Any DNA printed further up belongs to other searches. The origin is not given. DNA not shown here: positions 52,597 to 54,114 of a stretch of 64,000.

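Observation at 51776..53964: Gfo/Idh/MocA oxidoreductase plus radical-SAM pair embedded in an LPS-core kinase and heptosyltransferase locus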

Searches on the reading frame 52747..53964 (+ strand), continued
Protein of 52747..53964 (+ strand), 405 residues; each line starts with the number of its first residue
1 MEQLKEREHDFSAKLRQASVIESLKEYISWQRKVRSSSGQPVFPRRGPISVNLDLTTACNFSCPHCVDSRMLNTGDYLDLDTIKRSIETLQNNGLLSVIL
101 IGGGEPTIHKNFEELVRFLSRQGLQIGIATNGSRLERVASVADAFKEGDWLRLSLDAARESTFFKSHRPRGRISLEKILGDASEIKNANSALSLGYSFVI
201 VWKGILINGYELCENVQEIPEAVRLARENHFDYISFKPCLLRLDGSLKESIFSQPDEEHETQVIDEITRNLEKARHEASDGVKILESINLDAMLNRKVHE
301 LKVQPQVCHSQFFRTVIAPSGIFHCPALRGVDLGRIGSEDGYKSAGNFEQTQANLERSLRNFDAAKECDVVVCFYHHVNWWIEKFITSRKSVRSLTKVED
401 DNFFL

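Call 70: find_encoding_contigs(protein=P0438, flank=8000, max_places=1)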
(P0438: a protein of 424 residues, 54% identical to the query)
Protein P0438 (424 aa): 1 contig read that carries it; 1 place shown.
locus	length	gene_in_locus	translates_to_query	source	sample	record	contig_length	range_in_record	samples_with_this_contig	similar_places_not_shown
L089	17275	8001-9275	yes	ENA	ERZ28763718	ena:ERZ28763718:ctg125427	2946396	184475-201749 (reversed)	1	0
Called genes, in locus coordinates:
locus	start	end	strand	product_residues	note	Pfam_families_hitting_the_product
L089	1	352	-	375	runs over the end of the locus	PF05896:NQRA_N, PF24836:NQRA_2nd, PF11973:NQRA_SLBB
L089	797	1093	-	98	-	-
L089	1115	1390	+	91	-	-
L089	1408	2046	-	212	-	PF13432:TPR_16 (faint), PF00515:TPR_1 (faint), PF07719:TPR_2 (faint), PF13371:TPR_9 (weak), PF13414:TPR_11 (weak)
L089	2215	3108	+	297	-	PF04972:BON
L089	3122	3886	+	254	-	PF02405:MlaE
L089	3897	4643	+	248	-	PF00005:ABC_tran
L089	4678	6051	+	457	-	PF02470:MlaD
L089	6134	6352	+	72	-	PF00582:Usp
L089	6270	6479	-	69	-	-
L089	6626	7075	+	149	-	PF04314:LpqE-like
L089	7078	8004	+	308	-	PF01408:GFO_IDH_MocA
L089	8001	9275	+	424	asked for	PF04055:Radical_SAM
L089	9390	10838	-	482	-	PF01566:Nramp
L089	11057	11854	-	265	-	-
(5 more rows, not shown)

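Call 71: search_protein_families(library=ncbifam, proteins=[L045:5038-5526:+, L029:6572-7723:+, L073:1498-3144:+, L047:3609-4583:+, L072:15930-16655:+, L077:7549-8712:+, L050:5486-6637:+, L050:7916-8599:-], max_evalue=1e-12)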
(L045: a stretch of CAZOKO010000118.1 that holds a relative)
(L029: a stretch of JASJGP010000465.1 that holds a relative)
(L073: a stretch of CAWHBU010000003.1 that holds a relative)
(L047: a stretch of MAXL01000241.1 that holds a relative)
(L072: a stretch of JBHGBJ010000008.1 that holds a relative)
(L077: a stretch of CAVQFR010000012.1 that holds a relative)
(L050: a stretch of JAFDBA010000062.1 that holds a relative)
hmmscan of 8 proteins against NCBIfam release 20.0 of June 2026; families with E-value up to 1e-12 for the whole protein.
L045:5038-5526:+ (162 aa): 3 families
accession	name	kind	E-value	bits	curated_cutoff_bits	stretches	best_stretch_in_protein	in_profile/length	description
TIGR02199.1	rfaE_dom_II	equivalog_domain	8.8e-50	168.3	181.5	1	16-157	3-144/144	D-glycero-beta-D-manno-heptose 1-phosphate adenylyltransferase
NF008454.0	PRK11316.1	equivalog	7.7e-45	153.4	521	1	4-157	320-473/475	bifunctional D-glycero-beta-D-manno-heptose-7-phosphate kinase/D-glycero-beta-D-manno-heptose 1-phosphate adenylyltransferase HldE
TIGR00125.1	cyt_tran_rel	domain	7.2e-15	54.9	27.7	1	26-90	1-62/65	adenylyltransferase/cytidyltransferase family protein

L029:6572-7723:+ (383 aa): 5 families
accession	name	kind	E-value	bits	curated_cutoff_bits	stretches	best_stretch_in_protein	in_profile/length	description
TIGR03088.1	stp2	hypoth_equivalog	1.2e-19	70.7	409.05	1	117-352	120-355/374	TIGR03088 family PEP-CTERM/XrtA system glycosyltransferase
TIGR03449.1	mycothiol_MshA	equivalog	3.1e-18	65.9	462.5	1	140-365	169-396/406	D-inositol-3-phosphate glycosyltransferase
TIGR04157.1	glyco_rSAM_CFB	subfamily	1.5e-15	57.1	400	1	125-309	161-340/406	TIGR04157 family glycosyltransferase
TIGR04063.1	stp3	hypoth_equivalog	4.6e-14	52.1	442.05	1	126-353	150-378/397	TIGR04063 family PEP-CTERM/XrtA system glycosyltransferase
TIGR03999.1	thiol_BshA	equivalog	2.2e-13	49.9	273.7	1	183-345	187-348/375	N-acetyl-alpha-D-glucosaminyl L-malate synthase BshA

L073:1498-3144:+ (548 aa): 1 family
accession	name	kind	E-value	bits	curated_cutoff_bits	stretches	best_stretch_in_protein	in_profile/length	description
NF009784.2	PRK13279.1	equivalog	7.3e-59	199.8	567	1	20-461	4-448/539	lipid IV(A) 4-amino-4-deoxy-L-arabinosyltransferase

L047:3609-4583:+ (324 aa): 17 families
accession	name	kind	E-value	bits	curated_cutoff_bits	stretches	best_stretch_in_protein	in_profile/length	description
NF006270.0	PRK08419.1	equivalog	3.5e-74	249.8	248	1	21-304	14-297/298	lipid A biosynthesis lauroyl acyltransferase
NF005120.0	PRK06553.1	equivalog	1.1e-42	146.5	273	1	32-296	46-307/308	lipid A biosynthesis lauroyl acyltransferase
TIGR02207.1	lipid_A_htrB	subfamily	5.4e-42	144.2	297.8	1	21-297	22-293/303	LpxL/LpxP family Kdo(2)-lipid IV(A) lauroyl/palmitoleoyl acyltransferase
NF005340.0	PRK06860.1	subfamily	3.8e-36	124.8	398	1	22-297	29-299/309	lipid A biosynthesis lauroyl acyltransferase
NF005399.0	PRK06946.1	subfamily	3.5e-35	121.7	343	1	20-297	13-285/294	lipid A biosynthesis lauroyl acyltransferase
NF004569.0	PRK05906.1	equivalog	5.1e-35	121.2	439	1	20-298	24-315/454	lipid A biosynthesis lauroyl acyltransferase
NF006507.0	PRK08943.1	subfamily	3.1e-33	115.2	337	1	20-293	33-302/322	lipid A biosynthesis (KDO)2-(lauroyl)-lipid IVA acyltransferase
NF006437.0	PRK08733.1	equivalog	2.8e-32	112.1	540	1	19-297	26-296/306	LpxL/LpxP family Kdo(2)-lipid IV(A) lauroyl/palmitoleoyl acyltransferase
NF004191.0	PRK05646.1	equivalog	5.3e-31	107.9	491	1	22-297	26-297/310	lipid A biosynthesis lauroyl acyltransferase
TIGR02208.1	lipid_A_msbB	equivalog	6.4e-31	107.8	336.05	1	22-293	25-292/305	lauroyl-Kdo(2)-lipid IV(A) myristoyltransferase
NF006487.0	PRK08905.1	equivalog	4.4e-30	104.7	281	1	21-297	7-275/290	lysophospholipid acyltransferase family protein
NF005919.0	PRK07920.1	equivalog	1.1e-28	100.2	209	1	26-297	24-295/311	phosphatidylinositol mannoside acyltransferase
NF006432.0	PRK08706.1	equivalog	3e-28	98.9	384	1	27-297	14-280/289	lipid A biosynthesis lauroyl acyltransferase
NF006438.0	PRK08734.1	equivalog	2.3e-26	92.5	363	1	15-300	8-290/305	lauroyl acyltransferase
NF005150.0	PRK06628.1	equivalog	3.1e-24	85.9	350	1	35-297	39-290/290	lipid A biosynthesis lauroyl acyltransferase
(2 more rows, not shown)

L072:15930-16655:+ (241 aa): 4 families
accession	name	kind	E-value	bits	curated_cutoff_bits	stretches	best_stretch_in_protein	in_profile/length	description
NF007986.1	PRK10714.1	equivalog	2.5e-41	141.7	529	1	8-213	7-214/316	undecaprenyl-phosphate 4-deoxy-4-formamido-L-arabinose transferase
NF047588.1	GlcsyltransPgfSStrep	equivalog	1.4e-27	96.7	500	1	8-219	2-215/308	glycosyltransferase PgfS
NF007482.0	PRK10073.1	equivalog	6.6e-14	51.6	423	1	6-114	5-109/334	glycosyltransferase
TIGR03937.1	PgaC_IcaA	equivalog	1.1e-13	51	422.3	1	5-105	43-140/407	poly-beta-1,6-N-acetyl-D-glucosamine synthase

L077:7549-8712:+ (387 aa): 7 families
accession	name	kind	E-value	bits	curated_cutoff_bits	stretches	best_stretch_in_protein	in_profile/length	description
NF008658.2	PRK11658.1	equivalog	2.6e-137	457.5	631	1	3-382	2-377/379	UDP-4-amino-4-deoxy-L-arabinose aminotransferase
TIGR03588.1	PseC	equivalog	3.7e-104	348.7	423.5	1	5-381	1-379/380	UDP-4-amino-4,6-dideoxy-N-acetyl-beta-L-altrosamine transaminase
NF008687.0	PRK11706.1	equivalog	3.5e-72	243.2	375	1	6-381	2-373/375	dTDP-4-amino-4,6-dideoxygalactose transaminase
TIGR04181.1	NHT_00031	hypoth_equivalog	3.6e-63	213.6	420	1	7-361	2-357/359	LegC family aminotransferase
TIGR04427.1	PLP_DesI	equivalog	1.6e-59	202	650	1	20-383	37-384/390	dTDP-4-dehydro-6-deoxyglucose aminotransferase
TIGR02379.1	ECA_wecE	subfamily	7.4e-57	192.8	434.85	1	6-382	2-375/376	dTDP-4-amino-4,6-dideoxy-D-glucose transaminase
NF011936.0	PRK15407.1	equivalog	3.1e-54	184.3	423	1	13-383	44-437/440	lipopolysaccharide biosynthesis protein RfbH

L050:5486-6637:+ (383 aa): 2 families
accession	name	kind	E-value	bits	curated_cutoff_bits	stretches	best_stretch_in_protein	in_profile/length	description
TIGR00682.1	lpxK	equivalog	1.9e-65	221.1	91.95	1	38-344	5-292/324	tetraacyldisaccharide 4'-kinase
NF001892.0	PRK00652.1-5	equivalog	3e-36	125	327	1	49-214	40-197/308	tetraacyldisaccharide 4'-kinase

L050:7916-8599:- (227 aa): 1 family
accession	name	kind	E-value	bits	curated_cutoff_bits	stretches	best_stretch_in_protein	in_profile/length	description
NF002475.0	PRK01723.1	equivalog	9.6e-29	100.1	142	1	37-215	39-217/241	3-deoxy-D-manno-octulosonic acid kinase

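Call 80: find_encoding_contigs(protein=P0447, flank=7000, max_places=2)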
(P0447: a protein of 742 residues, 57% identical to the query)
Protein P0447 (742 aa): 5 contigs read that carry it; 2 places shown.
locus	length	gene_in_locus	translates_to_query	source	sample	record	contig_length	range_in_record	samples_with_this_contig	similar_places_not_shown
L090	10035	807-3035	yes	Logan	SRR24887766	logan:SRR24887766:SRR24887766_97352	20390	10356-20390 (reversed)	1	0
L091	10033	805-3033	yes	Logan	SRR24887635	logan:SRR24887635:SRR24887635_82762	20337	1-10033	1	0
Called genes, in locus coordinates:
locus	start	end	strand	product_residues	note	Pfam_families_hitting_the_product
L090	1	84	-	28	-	?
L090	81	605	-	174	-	PF07977:FabA, PF22818:ApeI-like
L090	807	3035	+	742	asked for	PF01408:GFO_IDH_MocA, PF04055:Radical_SAM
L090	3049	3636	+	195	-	PF05118:Asp_Arg_Hydrox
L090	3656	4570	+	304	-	PF13489:Methyltransf_23, PF08241:Methyltransf_11, PF08242:Methyltransf_12, PF13649:Methyltransf_25, PF13847:Methyltransf_31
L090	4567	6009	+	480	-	PF12919:TcdA_TcdB (faint), PF04488:Gly_transf_sug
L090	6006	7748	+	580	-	-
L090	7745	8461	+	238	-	PF13489:Methyltransf_23, PF13847:Methyltransf_31 (faint), PF08241:Methyltransf_11, PF13649:Methyltransf_25 (weak)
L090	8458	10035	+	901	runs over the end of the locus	PF00501:AMP-binding, PF23024:AMP-dom_DIP2-like (weak), PF00550:PP-binding, PF01553:Acyltransferase (weak)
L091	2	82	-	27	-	?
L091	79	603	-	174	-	PF07977:FabA, PF22818:ApeI-like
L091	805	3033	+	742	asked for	PF01408:GFO_IDH_MocA, PF04055:Radical_SAM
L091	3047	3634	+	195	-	PF05118:Asp_Arg_Hydrox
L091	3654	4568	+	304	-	PF13489:Methyltransf_23, PF08241:Methyltransf_11, PF08242:Methyltransf_12, PF13649:Methyltransf_25, PF13847:Methyltransf_31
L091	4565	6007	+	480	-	PF12919:TcdA_TcdB (faint), PF04488:Gly_transf_sug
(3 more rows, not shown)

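Call 81: find_encoding_contigs(protein=P0489, flank=7000, max_places=1)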
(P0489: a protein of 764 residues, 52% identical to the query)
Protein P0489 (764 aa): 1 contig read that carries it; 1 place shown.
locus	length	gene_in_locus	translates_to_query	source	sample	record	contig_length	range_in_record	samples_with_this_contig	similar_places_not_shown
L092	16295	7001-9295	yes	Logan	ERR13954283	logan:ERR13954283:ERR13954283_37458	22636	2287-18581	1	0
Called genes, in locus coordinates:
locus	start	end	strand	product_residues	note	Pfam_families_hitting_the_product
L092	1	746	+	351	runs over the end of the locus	PF00149:Metallophos, PF12850:Metallophos_2 (weak)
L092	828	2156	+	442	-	-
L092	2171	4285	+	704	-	PF08487:VIT, PF13768:VWA_3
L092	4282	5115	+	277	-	PF01694:Rhomboid (weak)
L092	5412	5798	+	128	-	-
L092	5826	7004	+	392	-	-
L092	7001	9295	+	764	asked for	PF01408:GFO_IDH_MocA, PF04055:Radical_SAM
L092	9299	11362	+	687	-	-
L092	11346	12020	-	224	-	-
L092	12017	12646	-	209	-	PF14446:Prok-RING_1 (weak)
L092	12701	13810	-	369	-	PF00005:ABC_tran, PF13304:AAA_21 (faint), PF03459:TOBE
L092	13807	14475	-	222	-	PF00528:BPD_transp_1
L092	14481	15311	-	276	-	PF01547:SBP_bac_1 (weak), PF13531:SBP_bac_11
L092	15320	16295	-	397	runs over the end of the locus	PF17785:PUA_3, PF10672:Methyltrans_SAM, PF03602:Cons_hypoth95, PF05175:MTS, PF13847:Methyltransf_31 (faint)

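Call 82: search_dna_similar(query=window:52747-53964:+, collection=plasmids, mode=protein, max_evalue=1e-20, max_rows=10)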
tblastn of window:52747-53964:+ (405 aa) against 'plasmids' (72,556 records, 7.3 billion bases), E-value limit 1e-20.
Records with a match: 1; places in all: 1; records where one place covers at least 80% of the query: 0.
Best place of each record, by identity: <60% 1.
By first word of the organism name: Streptomyces 1.
By predicted mobility (MOB-suite, as given by PLSDB): non-mobilizable 1.
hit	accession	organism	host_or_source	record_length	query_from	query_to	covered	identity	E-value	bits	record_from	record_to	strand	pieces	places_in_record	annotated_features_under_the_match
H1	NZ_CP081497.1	Streptomyces sp. BHT-5-2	whole organism,plant soil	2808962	20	337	79%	28.1%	6e-28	123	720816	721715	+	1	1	none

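Call 83: get_annotated_region(hit=H1, flank=9000)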
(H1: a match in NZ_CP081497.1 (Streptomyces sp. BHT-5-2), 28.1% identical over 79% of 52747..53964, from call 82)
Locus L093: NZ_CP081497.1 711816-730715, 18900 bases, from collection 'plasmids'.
description: Streptomyces sp. BHT-5-2 plasmid p1, complete sequence
organism: Streptomyces sp. BHT-5-2 (NCBI taxid 2866715)
taxonomy: Bacteria; Actinomycetota; Actinomycetes; Kitasatosporales; Streptomycetaceae; Streptomyces; Streptomyces sp. BHT-5-2
host: -; source: whole organism,plant soil; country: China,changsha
typing (MOB-suite, as given by PLSDB): non-mobilizable
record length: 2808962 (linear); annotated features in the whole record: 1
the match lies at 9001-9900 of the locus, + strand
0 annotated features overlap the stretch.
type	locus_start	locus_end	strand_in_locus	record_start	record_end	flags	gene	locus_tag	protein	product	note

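Call 85: search_protein_families(library=pfam, proteins=[L093:3954-5516:+, L093:5522-7090:+, L093:6799-8061:+, L093:8058-8915:+, L093:8980-10092:+, L093:10139-11329:+, L093:11259-11939:+, L093:11717-12679:+, L093:12828-14930:+, L093:14953-17253:+], max_evalue=0.00001)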
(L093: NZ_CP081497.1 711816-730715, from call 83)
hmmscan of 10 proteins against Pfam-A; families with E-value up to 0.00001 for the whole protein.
L093:3954-5516:+ (520 aa): 0 families

L093:5522-7090:+ (522 aa): 2 families
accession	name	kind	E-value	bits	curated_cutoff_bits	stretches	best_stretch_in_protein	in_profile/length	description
PF13416.11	SBP_bac_8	-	1.2e-31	111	27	1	151-446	4-258/279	Bacterial extracellular solute-binding protein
PF01547.30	SBP_bac_1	-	3.3e-31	109.8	26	1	142-434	10-303/307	Bacterial extracellular solute-binding protein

L093:6799-8061:+ (420 aa): 1 family
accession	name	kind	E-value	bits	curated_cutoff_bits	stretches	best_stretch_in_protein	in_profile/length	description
PF00528.27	BPD_transp_1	-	8e-12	45.7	26.4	1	211-406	5-169/184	Binding-protein-dependent transport system inner membrane component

L093:8058-8915:+ (285 aa): 1 family
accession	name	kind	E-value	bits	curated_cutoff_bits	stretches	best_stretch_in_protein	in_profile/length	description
PF00528.27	BPD_transp_1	-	4.3e-20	72.6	26.4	1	94-275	2-179/184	Binding-protein-dependent transport system inner membrane component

L093:8980-10092:+ (370 aa): 1 family
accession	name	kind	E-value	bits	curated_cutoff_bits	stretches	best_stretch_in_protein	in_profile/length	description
PF04055.27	Radical_SAM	-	1.2e-17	65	29.5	1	40-191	3-158/166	Radical SAM superfamily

L093:10139-11329:+ (396 aa): 0 families

L093:11259-11939:+ (226 aa): 0 families

L093:11717-12679:+ (320 aa): 0 families

L093:12828-14930:+ (700 aa): 0 families

L093:14953-17253:+ (766 aa): 0 families
